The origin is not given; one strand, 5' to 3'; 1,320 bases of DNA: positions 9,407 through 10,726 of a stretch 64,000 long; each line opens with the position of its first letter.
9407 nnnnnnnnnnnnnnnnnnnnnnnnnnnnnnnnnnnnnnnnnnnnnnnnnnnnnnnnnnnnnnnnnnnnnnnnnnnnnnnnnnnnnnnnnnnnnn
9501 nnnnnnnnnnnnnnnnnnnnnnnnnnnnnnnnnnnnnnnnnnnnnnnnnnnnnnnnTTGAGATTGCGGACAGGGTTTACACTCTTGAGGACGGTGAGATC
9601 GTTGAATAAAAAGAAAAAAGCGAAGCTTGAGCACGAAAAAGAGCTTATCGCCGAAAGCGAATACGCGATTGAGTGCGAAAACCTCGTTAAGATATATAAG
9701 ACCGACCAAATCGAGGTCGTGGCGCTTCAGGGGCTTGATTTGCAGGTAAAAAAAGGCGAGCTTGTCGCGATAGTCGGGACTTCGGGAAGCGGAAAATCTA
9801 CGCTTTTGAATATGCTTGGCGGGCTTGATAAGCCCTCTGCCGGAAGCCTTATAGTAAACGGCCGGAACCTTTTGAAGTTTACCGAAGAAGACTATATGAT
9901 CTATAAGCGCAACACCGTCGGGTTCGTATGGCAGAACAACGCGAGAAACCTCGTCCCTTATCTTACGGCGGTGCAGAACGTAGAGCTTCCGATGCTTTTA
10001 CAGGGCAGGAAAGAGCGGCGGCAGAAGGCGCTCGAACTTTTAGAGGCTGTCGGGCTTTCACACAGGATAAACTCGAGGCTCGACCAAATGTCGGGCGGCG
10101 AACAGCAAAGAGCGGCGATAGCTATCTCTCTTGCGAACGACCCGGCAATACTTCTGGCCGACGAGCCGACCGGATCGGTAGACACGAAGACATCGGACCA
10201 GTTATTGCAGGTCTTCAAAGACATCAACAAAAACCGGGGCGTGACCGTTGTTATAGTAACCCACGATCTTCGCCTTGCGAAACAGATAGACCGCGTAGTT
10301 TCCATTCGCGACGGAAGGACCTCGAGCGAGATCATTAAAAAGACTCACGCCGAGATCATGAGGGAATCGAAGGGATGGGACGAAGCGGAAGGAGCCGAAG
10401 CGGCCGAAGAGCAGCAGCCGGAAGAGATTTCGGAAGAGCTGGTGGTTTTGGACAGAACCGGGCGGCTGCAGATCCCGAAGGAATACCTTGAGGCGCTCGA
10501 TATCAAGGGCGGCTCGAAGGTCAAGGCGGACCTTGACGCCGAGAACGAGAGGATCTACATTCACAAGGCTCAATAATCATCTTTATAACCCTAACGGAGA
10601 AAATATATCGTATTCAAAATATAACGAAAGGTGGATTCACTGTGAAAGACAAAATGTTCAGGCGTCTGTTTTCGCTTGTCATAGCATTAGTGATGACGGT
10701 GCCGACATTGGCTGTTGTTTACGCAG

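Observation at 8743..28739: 20-kb co-directional locus that disperses a YknWXYZ/MacAB-like system among two MalFG permease pairs and large extracytoplasmic proteins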

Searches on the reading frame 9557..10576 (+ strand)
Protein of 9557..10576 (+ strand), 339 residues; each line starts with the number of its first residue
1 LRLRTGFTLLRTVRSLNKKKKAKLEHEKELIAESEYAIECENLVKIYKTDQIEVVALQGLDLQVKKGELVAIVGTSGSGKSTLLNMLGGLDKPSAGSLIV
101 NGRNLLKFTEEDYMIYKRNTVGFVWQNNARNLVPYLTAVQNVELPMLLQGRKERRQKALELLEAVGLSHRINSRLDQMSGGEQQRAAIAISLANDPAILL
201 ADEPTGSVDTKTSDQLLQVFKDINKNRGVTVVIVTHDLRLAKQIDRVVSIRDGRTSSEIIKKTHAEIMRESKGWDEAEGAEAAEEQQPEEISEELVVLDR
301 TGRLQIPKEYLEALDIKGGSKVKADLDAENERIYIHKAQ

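Call 3: search_protein_families(library=pfam, proteins=[window:9557-10576:+], max_evalue=0.01)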
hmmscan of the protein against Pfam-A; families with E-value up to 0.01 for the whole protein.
window:9557-10576:+ (339 aa): 9 families
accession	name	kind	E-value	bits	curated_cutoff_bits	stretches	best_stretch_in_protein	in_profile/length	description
PF00005.33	ABC_tran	-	9.3e-32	110.9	25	1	57-205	1-136/137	ABC transporter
PF13304.12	AAA_21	-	3.8e-08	34.2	27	1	169-240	229-302/304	AAA domain, putative AbiEii toxin, Type IV TA system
PF02463.25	SMC_N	-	3.1e-07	30.5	40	1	68-252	25-213/220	RecF/RecN/SMC N terminal domain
PF03193.22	RsgA_GTPase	-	4.5e-05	23.8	30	1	21-89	62-128/174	RsgA GTPase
PF13555.12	AAA_29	-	0.00079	19.6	27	1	62-84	17-39/61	P-loop containing region of AAA domain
PF04014.23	MazE_antitoxin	-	0.0015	18.9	24.7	1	298-330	4-36/48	Antidote-toxin recognition MazE, bacterial antitoxin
PF01926.29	MMR_HSR1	-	0.0037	17.8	21.9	0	70-90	2-22/113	50S ribosome-binding GTPase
PF13245.12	AAA_19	-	0.0058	17.3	25.1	0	184-308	1-106/134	AAA domain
PF13481.12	AAA_25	-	0.0083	16.2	27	0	65-84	31-50/195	AAA domain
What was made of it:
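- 9602..10576 (+): Gene 2: b-type ABC ATPase, 324 aa, with an acidic linker and a C-terminal AbrB/MazE-like domain. ABC_tran plus a weak MazE_antitoxin hit at residues 298-330 (call 3).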

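Call 14: search_protein_families(library=ncbifam, proteins=[window:9602-10576:+], max_evalue=0.001)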
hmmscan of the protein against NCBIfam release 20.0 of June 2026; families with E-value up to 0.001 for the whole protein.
window:9602-10576:+ (324 aa): 193 families (the best 25 are shown)
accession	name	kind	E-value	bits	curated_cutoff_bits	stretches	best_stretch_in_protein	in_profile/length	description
TIGR02211.1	LolD_lipo_ex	equivalog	2.8e-68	229.7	307.75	1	23-239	2-218/221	lipoprotein-releasing ABC transporter ATP-binding protein LolD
NF008639.0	PRK11629.1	equivalog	7.6e-64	215.3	360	1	22-244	6-228/234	lipoprotein-releasing ABC transporter ATP-binding protein LolD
NF007826.0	PRK10535.1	equivalog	4e-61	207.1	966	1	23-269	5-246/648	macrolide ABC transporter ATP-binding protein/permease MacB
TIGR03608.1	L_ocin_972_ABC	subfamily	1.8e-56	190.9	254.85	1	27-235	3-206/206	putative bacteriocin export ABC transporter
NF007879.0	PRK10584.1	equivalog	1.9e-56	191.3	336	1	20-241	4-225/228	putative ABC transporter ATP-binding protein YbbA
NF038007.1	ABC_ATP_DarD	equivalog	2.6e-54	184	375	1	23-239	2-217/218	darobactin export ABC transporter ATP-binding protein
TIGR02673.1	FtsE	equivalog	4.9e-53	180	264.85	1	25-238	4-213/214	cell division ATP-binding protein FtsE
TIGR02982.1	heterocyst_DevA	subfamily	5.4e-53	179.8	295.8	1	23-239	2-218/220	ABC exporter ATP-binding subunit, DevA family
TIGR02315.1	ABC_phnC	equivalog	1.1e-49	169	266.1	1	23-239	2-223/243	phosphonate ABC transporter ATP-binding protein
TIGR02314.1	ABC_MetN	equivalog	4.1e-45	154.3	499.7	1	23-254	2-230/343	methionine ABC transporter ATP-binding protein MetN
TIGR04521.1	ECF_ATPase_2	equivalog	2.1e-43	148.4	330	1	23-255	1-235/279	energy-coupling factor transporter ATPase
TIGR01186.1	proV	subfamily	2.4e-43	148.6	326.6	1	40-239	7-207/363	betaine/proline/choline family ABC transporter ATP-binding protein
NF007027.0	PRK09493.1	equivalog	5.2e-42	143.8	379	1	26-242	5-216/240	glutamine ABC transporter ATP-binding protein GlnQ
TIGR03265.1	PhnT2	equivalog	1.7e-41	142.6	457.7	1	28-240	10-213/353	putative 2-aminoethylphosphonate ABC transporter ATP-binding protein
NF040933.2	ABC_arch_GlcV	equivalog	4e-41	141.1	450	1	23-229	3-208/357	glucose ABC transporter ATP-binding protein GlcV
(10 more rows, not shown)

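Call 40: search_solved_structures(query=window:9602-10576:+, max_evalue=1e-20)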
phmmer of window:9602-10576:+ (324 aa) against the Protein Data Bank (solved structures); distinct sequences matched with E-value up to 1e-20: 195 (the best 60 are shown).
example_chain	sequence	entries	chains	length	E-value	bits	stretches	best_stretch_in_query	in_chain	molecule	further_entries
7arh_F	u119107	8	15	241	4e-58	200.4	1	22-244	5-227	Lipoprotein-releasing system ATP-binding protein LolD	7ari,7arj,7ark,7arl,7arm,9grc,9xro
7mdy_D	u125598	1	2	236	4.1e-58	200.3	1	23-245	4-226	Lipoprotein-releasing system ATP-binding protein LolD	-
7v8l_D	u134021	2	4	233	4.3e-58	200.3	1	22-244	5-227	Lipoprotein-releasing system ATP-binding protein LolD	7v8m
9rlc_D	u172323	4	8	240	4.3e-58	200.2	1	22-244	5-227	Lipoprotein-releasing system ATP-binding protein LolD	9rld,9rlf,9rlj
9rle_D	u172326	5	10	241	4.4e-58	200.2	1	22-244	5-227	Lipoprotein-releasing system ATP-binding protein LolD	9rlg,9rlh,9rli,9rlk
8j5q_D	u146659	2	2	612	5.2e-58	200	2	23-240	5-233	Uncharacterized ABC transporter ATP-binding protein Rv1281c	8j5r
9gvk_D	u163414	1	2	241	1e-57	199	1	22-244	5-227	Lipoprotein-releasing system ATP-binding protein LolD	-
7v8i_D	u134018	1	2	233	1.1e-57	198.9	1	22-244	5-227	Lipoprotein-releasing system ATP-binding protein LolD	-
8j5s_D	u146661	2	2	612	3.5e-57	197.3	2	23-240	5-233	Uncharacterized ABC transporter ATP-binding protein Rv1281c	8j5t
8wd9_D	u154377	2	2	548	7.5e-57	196.2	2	36-241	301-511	Probable dipeptide-transport ATP-binding protein ABC transporter DppD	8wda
8wdb_D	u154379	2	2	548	5.3e-56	193.4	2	36-241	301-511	Probable dipeptide-transport ATP-binding protein ABC transporter DppD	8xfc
7mdx_D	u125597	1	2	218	8e-56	192.8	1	23-238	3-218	Lipoprotein-releasing system ATP-binding protein LolD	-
1f3o_A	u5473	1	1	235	6.6e-55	189.8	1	23-243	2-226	HYPOTHETICAL ABC TRANSPORTER ATP-BINDING PROTEIN MJ0796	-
1l2t_A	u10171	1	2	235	1.7e-54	188.4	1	23-243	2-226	Hypothetical ABC transporter ATP-binding protein MJ0796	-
3tif_A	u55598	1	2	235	2.5e-53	184.6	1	23-243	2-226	Uncharacterized ABC transporter ATP-binding protein MJ0796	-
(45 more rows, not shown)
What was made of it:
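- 9602..10576 (+): LolD and MacB score best (calls 14, 40).
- Gene 2 scores as well against mycobacterial OppD/DppD importer ATPases as against LolD, and it carries a C-terminal domain, as importer ATPases often do (call 40).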

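Call 49: find_homologous_proteins(query=window:9602-10576:+, max_evalue=1e-20)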
Query window:9602-10576:+ (324 aa): 8000 proteins with E <= 1e-20 among 8000 candidates; the best 120 are listed.
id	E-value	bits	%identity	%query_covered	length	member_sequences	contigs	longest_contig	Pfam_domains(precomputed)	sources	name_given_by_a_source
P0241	7.1e-202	687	100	100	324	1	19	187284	PF00005.34,PF02463.26,PF13304.13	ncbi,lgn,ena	-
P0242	5.2e-180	615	90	100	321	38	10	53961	PF00005.34,PF02463.26,PF13304.13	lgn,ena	-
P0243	6.2e-180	615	90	100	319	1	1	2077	PF00005.34,PF02463.26,PF13304.13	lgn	-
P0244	8.4e-180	615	89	100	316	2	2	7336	PF00005.34,PF02463.26,PF13304.13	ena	-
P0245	4.4e-179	612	90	100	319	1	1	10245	PF00005.34,PF02463.26,PF13304.13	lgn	-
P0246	6.4e-179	612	90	100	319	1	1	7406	PF00005.34,PF02463.26,PF13304.13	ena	-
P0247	1.1e-178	611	90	100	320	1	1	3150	PF00005.34,PF02463.26,PF13304.13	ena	-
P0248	1.8e-178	610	90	100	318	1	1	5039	PF00005.34,PF02463.26,PF13304.13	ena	-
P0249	1.1e-175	601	89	98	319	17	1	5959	PF00005.34,PF02463.26,PF13304.13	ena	-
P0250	5.2e-174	596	87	100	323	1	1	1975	PF00005.34,PF02463.26,PF13304.13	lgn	-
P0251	2.4e-173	593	91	95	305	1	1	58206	PF00005.34,PF02463.26,PF13304.13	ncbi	-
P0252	4.1e-173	593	90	95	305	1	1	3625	PF00005.34,PF02463.26,PF13304.13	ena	-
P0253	5.7e-173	592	91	95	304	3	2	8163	PF00005.34,PF02463.26,PF13304.13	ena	-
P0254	7.7e-173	592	86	100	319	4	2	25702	PF00005.34,PF02463.26,PF13304.13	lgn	-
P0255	1.2e-172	591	89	98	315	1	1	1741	PF00005.34,PF02463.26,PF13304.13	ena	-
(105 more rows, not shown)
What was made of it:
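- Tried and rejected: The 120 listed hits were all 80% identical or more, so uninformative (call 49).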

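Call 106: search_dna_similar(query=window:9602-10576:+, collection=plasmids, mode=protein, max_evalue=1e-40, max_rows=15)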
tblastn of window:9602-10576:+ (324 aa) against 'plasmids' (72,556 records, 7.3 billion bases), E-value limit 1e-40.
Records with a match: 1444; places in all: 1692; records where one place covers at least 80% of the query: 5.
Best place of each record, by identity: <60% 1444.
By first word of the organism name: Escherichia 384; Bacillus 190; Ralstonia 128; Sinorhizobium 90; Streptomyces 68; Clostridium 44; Rhizobium 41; Enterococcus 35; Agrobacterium 28; Priestia 24; and 136 more.
By predicted mobility (MOB-suite, as given by PLSDB): non-mobilizable 668; conjugative 522; mobilizable 254.
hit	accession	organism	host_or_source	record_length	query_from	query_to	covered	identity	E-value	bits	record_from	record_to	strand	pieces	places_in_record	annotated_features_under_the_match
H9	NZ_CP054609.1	Paenibacillus cellulosilyticus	cell culture,soil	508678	23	320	92%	58.1%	9e-103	337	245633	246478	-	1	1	ATP-binding cassette domain-containing protein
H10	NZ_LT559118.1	Nonomuraea gerenzanensis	-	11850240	23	315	90%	50.5%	3e-85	287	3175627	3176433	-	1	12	none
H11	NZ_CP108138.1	Streptomyces sp. NBC_00184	-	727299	23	319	92%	45.8%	4e-78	266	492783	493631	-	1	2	ABC transporter ATP-binding protein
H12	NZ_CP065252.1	Streptomyces clavuligerus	cell culture,lab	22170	23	302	86%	48.6%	8e-77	262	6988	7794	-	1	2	ATP-binding cassette domain-containing protein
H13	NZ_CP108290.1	Kitasatospora sp. NBC_00039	-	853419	23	315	90%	44.9%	2e-78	267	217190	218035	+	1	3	ABC transporter ATP-binding protein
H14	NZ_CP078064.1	Haloferax larsenii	Cell culture,Salt Lake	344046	23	251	71%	46.5%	2e-49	183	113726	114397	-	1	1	ABC transporter ATP-binding protein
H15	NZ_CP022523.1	Pseudoalteromonas sp. NC201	pure culture,sea water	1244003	23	250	70%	45.6%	2e-48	180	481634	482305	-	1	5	none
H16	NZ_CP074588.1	Pseudoalteromonas piscicida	mixed culture,water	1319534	23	250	70%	45.6%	2e-48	180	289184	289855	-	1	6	none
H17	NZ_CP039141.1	Haloferax mediterranei ATCC 33500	Cell culture,Spain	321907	23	238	67%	47.9%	5e-48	179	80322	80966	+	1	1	ABC transporter ATP-binding protein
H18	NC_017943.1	Haloferax mediterranei ATCC 33500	-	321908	23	238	67%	47.9%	5e-48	179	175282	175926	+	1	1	ABC transporter ATP-binding protein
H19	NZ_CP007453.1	Peptoclostridium acidaminophilum DSM 3953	black mud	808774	23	246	69%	46.0%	1e-56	204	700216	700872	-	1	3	ABC transporter ATP-binding protein | efflux RND transporter periplasmic adaptor subunit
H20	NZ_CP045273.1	Priestia megaterium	pure culture,Paper surface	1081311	23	242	68%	46.8%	6e-52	191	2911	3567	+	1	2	none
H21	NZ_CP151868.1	Bacillus thuringiensis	tobacco,mixed culture,leaves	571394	23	259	73%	43.1%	8e-44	167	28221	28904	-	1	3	ABC transporter ATP-binding protein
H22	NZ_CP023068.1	Sinorhizobium sojae CCBAU 05684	G.max,nodule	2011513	19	252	72%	43.0%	2e-47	177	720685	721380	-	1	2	record has no annotation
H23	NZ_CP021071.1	Mesorhizobium sp. WSM1497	Biserrula pelecinus L.,cell ...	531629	23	243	68%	45.3%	2e-54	198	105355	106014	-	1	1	ABC transporter ATP-binding protein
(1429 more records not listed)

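Call 107: get_annotated_region(hit=H11, flank=9000)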
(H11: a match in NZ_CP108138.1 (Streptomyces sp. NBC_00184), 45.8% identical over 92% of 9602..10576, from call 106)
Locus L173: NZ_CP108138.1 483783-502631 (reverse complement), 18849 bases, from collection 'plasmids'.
description: Streptomyces sp. NBC_00184 plasmid unnamed1, complete sequence
organism: Streptomyces sp. NBC_00184 (NCBI taxid 2975673)
taxonomy: Bacteria; Actinomycetota; Actinomycetes; Kitasatosporales; Streptomycetaceae; Streptomyces; Streptomyces sp. NBC 00184
host: -; source: -; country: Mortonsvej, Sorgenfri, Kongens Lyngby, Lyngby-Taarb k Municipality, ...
typing (MOB-suite, as given by PLSDB): non-mobilizable
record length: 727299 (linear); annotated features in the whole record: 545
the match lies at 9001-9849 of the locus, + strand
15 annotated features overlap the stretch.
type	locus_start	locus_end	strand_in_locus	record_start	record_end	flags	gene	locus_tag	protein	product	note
CDS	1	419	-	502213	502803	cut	-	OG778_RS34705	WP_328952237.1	lytic polysaccharide monooxygenase auxiliary activity family 9 protein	-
CDS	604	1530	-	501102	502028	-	-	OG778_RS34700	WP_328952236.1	PP2C family protein-serine/threonine phosphatase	-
CDS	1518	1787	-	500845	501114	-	-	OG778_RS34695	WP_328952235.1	hypothetical protein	-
CDS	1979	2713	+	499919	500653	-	-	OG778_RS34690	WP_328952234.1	ABC transporter ATP-binding protein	-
CDS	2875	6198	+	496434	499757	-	-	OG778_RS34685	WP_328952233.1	FtsX-like permease family protein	-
CDS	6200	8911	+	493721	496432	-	-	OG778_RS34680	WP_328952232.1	FtsX-like permease family protein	-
CDS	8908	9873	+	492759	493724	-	-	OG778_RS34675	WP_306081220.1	ABC transporter ATP-binding protein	-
CDS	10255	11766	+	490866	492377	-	-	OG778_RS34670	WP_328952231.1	FUSC family protein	-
CDS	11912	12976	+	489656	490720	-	-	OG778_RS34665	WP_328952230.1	lactonase family protein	-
CDS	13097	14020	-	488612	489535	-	-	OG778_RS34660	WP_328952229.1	hypothetical protein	-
CDS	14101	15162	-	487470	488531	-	-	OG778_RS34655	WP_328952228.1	BadF/BadG/BcrA/BcrD ATPase family protein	-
CDS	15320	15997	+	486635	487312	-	-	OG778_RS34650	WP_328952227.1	uracil-DNA glycosylase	GO:0006284 - base-excision repair [Evidence IEA]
CDS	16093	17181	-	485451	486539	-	-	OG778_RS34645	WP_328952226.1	exo-alpha-sialidase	-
CDS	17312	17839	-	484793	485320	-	-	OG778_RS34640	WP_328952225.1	GNAT family N-acetyltransferase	-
CDS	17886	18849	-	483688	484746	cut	-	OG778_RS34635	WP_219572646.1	LacI family DNA-binding transcriptional regulator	-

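Call 108: get_annotated_region(hit=H13, flank=9000)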
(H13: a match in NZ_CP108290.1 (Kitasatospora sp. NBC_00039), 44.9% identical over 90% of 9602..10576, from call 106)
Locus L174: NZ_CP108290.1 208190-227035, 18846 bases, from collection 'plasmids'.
description: Kitasatospora sp. NBC_00039 plasmid unnamed1, complete sequence
organism: Kitasatospora sp. NBC_00039 (NCBI taxid 2903565)
taxonomy: Bacteria; Actinomycetota; Actinomycetes; Kitasatosporales; Streptomycetaceae; Kitasatospora; Kitasatospora sp. NBC 00039
host: -; source: -; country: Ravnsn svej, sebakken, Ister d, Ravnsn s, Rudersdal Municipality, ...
typing (MOB-suite, as given by PLSDB): non-mobilizable
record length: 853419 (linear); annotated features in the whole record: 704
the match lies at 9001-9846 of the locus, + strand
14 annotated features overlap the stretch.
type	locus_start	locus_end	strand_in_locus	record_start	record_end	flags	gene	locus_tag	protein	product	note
CDS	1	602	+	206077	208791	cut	-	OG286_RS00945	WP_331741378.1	AAA family ATPase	-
CDS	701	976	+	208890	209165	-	-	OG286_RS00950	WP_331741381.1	hypothetical protein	-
CDS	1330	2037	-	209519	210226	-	-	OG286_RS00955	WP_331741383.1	ABC transporter ATP-binding protein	-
CDS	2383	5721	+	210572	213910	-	-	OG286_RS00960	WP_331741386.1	FtsX-like permease family protein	-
CDS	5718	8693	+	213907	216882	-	-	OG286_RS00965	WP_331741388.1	hypothetical protein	-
CDS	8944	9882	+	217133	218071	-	-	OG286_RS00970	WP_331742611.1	ABC transporter ATP-binding protein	-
CDS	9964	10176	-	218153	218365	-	-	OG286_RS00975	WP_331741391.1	hypothetical protein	-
CDS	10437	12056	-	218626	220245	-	-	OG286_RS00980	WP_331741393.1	AMP-binding protein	-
CDS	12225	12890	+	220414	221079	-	-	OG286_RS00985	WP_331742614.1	AAA family ATPase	-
CDS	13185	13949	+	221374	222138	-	-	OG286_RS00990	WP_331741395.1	alpha/beta fold hydrolase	-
CDS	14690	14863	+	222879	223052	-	-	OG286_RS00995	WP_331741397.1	hypothetical protein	-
CDS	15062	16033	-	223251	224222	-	-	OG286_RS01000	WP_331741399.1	helix-turn-helix domain-containing protein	-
CDS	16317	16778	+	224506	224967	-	-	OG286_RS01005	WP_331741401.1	hypothetical protein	-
CDS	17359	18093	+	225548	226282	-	-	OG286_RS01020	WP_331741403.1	hypothetical protein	-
